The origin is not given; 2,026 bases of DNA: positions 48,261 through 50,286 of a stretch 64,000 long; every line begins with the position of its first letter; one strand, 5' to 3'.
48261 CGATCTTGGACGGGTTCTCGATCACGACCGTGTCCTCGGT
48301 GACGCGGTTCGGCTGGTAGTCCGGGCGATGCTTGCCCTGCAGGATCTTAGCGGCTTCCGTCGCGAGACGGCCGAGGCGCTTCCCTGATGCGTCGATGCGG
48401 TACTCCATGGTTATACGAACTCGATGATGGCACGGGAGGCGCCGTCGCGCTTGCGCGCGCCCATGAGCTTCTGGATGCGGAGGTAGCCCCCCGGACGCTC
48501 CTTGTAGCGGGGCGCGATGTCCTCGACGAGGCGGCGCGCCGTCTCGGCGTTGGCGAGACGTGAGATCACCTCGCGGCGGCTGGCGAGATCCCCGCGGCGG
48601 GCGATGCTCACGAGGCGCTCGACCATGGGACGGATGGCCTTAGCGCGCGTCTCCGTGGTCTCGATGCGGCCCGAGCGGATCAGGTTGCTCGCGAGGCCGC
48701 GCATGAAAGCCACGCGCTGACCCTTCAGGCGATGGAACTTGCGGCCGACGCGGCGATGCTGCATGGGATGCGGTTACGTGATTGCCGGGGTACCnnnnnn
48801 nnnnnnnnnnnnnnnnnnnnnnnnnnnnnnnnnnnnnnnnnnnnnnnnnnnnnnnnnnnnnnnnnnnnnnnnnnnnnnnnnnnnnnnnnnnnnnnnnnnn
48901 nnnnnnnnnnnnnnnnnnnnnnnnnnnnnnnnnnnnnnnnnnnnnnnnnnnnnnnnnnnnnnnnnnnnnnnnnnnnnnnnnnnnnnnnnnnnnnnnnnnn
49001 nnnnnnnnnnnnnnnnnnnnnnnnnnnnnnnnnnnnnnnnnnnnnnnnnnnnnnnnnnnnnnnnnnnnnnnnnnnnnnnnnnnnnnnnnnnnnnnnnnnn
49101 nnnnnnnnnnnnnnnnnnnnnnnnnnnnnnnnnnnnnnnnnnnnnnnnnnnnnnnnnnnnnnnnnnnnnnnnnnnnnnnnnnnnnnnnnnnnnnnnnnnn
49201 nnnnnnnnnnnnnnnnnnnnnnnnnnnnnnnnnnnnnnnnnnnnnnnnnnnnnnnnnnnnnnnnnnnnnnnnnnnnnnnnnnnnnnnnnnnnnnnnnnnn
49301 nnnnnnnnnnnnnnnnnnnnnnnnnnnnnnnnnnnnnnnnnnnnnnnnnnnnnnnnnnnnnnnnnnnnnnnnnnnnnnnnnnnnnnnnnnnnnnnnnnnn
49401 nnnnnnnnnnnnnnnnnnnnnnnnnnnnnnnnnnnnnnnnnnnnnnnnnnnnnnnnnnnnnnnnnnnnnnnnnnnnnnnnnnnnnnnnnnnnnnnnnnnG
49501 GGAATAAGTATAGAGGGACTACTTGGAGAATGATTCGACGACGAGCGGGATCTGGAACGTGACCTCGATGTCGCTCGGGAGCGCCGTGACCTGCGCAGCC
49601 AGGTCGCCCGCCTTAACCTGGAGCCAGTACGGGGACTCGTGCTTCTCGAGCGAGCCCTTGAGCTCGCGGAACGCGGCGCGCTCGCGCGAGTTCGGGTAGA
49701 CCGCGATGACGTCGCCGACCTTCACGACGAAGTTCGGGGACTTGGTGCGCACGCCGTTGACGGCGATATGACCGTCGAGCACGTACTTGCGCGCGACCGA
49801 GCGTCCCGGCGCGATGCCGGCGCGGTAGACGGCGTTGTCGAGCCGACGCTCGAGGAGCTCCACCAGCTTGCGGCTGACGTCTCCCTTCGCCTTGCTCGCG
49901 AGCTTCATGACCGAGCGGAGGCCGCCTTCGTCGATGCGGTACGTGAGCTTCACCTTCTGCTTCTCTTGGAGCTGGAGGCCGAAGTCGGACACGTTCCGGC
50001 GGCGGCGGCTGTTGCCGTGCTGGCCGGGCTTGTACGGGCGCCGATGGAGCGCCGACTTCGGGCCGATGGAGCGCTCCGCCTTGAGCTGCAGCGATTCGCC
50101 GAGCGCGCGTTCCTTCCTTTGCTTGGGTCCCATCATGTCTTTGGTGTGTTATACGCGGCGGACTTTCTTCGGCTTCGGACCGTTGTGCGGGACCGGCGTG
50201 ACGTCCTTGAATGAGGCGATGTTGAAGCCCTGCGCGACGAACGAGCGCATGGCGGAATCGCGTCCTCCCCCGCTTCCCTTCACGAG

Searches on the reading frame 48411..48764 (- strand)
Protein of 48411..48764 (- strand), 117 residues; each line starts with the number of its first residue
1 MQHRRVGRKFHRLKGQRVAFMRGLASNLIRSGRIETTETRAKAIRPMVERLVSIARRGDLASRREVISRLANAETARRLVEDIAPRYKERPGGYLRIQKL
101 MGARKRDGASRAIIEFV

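Call 4: search_protein_families(library=pfam, proteins=[window:48411-48764:-], max_evalue=1)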
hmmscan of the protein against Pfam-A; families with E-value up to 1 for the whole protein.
window:48411-48764:- (117 aa): 1 family
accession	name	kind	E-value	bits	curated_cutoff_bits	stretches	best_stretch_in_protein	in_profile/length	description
PF01196.24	Ribosomal_L17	-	4.1e-31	108.2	27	1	21-117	2-97/97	Ribosomal protein L17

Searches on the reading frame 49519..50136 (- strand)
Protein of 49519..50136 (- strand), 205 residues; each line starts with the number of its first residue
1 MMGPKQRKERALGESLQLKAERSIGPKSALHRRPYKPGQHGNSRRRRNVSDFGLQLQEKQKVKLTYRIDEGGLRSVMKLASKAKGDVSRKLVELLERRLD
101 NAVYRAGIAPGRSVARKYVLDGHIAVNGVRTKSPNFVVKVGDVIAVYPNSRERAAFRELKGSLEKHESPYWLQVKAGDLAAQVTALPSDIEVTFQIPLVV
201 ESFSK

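Call 4: search_protein_families(library=pfam, proteins=[window:49519-50136:-], max_evalue=1)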
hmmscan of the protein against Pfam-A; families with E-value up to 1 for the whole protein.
window:49519-50136:- (205 aa): 4 families
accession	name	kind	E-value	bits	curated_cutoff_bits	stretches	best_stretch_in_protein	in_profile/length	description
PF00163.24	Ribosomal_S4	-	8e-18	65.4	23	1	3-96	4-95/95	Ribosomal protein S4/S9 N-terminal domain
PF01479.30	S4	-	6.1e-15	55.1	22.8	1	97-144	1-48/48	S4 domain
PF22421.1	SYY_C-terminal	-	0.00035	20.8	27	1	96-142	18-64/83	Tyrosine--tRNA ligase SYY-like C-terminal domain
PF14451.12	Ub-Mut7C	-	0.13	12.7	23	1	124-151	52-78/81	Mut7-C ubiquitin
